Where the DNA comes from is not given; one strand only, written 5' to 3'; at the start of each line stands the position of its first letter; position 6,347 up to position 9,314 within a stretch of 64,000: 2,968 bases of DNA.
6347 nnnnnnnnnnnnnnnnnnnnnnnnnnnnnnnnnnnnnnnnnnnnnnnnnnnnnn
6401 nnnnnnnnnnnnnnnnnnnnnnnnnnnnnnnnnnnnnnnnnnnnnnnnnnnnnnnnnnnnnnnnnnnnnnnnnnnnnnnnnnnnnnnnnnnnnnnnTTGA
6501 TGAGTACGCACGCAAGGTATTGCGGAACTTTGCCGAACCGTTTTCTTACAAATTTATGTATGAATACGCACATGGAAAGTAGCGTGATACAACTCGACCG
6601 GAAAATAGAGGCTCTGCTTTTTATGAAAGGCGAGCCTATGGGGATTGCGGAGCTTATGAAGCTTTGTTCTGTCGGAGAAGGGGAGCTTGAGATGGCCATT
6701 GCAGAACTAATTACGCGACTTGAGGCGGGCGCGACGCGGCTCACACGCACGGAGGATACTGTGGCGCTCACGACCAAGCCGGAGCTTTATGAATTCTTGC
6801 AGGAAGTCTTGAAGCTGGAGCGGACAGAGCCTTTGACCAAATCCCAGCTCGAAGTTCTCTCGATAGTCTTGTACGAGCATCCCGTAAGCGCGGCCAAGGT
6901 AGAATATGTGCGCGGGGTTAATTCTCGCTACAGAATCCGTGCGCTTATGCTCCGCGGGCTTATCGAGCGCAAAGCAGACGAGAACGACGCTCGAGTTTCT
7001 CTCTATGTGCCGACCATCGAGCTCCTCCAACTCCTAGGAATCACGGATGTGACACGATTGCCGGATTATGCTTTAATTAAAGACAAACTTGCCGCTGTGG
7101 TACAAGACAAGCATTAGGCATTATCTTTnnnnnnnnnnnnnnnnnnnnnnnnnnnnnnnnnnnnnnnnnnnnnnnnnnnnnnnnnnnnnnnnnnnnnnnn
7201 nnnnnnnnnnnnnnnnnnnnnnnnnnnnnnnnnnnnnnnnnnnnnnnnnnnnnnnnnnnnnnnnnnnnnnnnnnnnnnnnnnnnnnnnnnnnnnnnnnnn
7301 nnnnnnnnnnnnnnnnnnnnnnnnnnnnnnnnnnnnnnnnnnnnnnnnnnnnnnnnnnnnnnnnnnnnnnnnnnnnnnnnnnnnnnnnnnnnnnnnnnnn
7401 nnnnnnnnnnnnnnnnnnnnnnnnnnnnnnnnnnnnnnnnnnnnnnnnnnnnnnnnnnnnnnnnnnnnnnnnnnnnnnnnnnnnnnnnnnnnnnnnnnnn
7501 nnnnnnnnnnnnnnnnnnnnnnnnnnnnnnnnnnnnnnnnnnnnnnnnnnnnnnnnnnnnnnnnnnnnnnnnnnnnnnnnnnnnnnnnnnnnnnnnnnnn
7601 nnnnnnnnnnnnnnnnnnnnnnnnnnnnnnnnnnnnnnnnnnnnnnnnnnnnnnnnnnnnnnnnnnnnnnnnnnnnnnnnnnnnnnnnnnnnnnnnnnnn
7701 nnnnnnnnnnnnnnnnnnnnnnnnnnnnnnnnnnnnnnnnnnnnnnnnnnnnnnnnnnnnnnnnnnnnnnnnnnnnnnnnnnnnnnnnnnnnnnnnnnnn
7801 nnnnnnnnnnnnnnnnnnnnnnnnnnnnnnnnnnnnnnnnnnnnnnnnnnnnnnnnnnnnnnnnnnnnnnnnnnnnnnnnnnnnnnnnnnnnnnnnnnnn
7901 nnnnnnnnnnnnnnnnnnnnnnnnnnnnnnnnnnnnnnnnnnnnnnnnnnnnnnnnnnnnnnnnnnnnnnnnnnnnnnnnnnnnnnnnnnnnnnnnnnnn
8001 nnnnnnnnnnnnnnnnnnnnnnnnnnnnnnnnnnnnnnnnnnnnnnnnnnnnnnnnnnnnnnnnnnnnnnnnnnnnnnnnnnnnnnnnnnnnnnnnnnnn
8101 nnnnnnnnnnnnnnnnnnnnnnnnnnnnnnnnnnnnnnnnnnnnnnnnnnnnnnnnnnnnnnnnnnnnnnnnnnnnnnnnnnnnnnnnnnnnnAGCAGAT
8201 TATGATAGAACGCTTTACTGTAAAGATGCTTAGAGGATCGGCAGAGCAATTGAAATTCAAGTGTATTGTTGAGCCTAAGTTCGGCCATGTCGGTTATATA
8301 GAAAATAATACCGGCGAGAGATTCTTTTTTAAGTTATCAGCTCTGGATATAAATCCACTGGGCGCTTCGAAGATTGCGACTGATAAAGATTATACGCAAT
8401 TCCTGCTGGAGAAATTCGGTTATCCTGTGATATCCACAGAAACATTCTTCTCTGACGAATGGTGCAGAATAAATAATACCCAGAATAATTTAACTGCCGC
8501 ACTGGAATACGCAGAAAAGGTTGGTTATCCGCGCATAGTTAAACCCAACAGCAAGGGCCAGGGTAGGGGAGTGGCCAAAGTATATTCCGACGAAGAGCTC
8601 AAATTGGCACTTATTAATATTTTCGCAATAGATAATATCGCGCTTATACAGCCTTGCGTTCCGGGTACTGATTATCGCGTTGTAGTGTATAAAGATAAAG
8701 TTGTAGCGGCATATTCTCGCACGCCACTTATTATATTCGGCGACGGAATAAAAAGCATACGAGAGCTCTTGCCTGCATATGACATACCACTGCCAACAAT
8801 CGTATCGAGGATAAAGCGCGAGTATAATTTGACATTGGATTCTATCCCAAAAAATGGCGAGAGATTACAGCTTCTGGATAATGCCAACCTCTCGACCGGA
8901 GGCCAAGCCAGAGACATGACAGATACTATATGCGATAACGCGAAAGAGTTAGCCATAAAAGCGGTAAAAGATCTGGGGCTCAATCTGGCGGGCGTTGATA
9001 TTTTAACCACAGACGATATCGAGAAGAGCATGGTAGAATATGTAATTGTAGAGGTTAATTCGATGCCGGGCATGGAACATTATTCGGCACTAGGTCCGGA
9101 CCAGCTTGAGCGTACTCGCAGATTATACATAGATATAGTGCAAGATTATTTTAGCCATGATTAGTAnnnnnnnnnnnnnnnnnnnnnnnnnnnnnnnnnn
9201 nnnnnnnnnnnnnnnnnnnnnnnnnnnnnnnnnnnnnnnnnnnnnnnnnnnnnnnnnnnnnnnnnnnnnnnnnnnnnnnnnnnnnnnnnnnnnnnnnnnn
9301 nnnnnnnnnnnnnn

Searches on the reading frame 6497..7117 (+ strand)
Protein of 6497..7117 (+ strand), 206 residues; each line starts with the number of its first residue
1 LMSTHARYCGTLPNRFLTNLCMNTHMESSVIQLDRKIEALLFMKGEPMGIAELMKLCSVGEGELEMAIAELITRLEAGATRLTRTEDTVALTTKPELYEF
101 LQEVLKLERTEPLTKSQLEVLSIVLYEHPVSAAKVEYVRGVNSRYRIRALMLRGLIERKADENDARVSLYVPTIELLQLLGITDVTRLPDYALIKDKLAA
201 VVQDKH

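Call 33: search_protein_families(library=pfam, proteins=[window:6497-7117:+], max_evalue=0.001)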
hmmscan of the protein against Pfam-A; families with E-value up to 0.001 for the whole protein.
window:6497-7117:+ (206 aa): 2 families
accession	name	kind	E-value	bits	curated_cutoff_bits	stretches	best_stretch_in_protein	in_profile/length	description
PF04079.22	SMC_ScpB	-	2.7e-33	115.3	27.4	1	36-190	2-159/160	Segregation and condensation complex subunit ScpB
PF13463.12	HTH_27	-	0.0005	20.7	22.2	0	113-173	1-65/68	Winged helix DNA-binding domain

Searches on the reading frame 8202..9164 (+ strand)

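Call 33: search_protein_families(library=pfam, proteins=[window:8202-9164:+], max_evalue=0.001)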
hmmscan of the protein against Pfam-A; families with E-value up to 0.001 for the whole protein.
window:8202-9164:+ (320 aa): 4 families
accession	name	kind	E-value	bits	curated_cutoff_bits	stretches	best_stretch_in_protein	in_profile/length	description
PF07478.18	Dala_Dala_lig_C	-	2.7e-15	56.9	24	1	68-167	1-95/204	D-ala D-ala ligase C-terminus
PF08443.16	RimK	-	1.5e-11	44.7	21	1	228-295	114-173/188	RimK-like ATP-grasp domain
PF02786.22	CPSase_L_D2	-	7.3e-05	22.8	19.8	0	94-135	24-65/211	Carbamoyl-phosphate synthase L chain, ATP binding domain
PF02655.19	ATP-grasp_3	-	0.00015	22.3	23.2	0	233-287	105-155/160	ATP-grasp domain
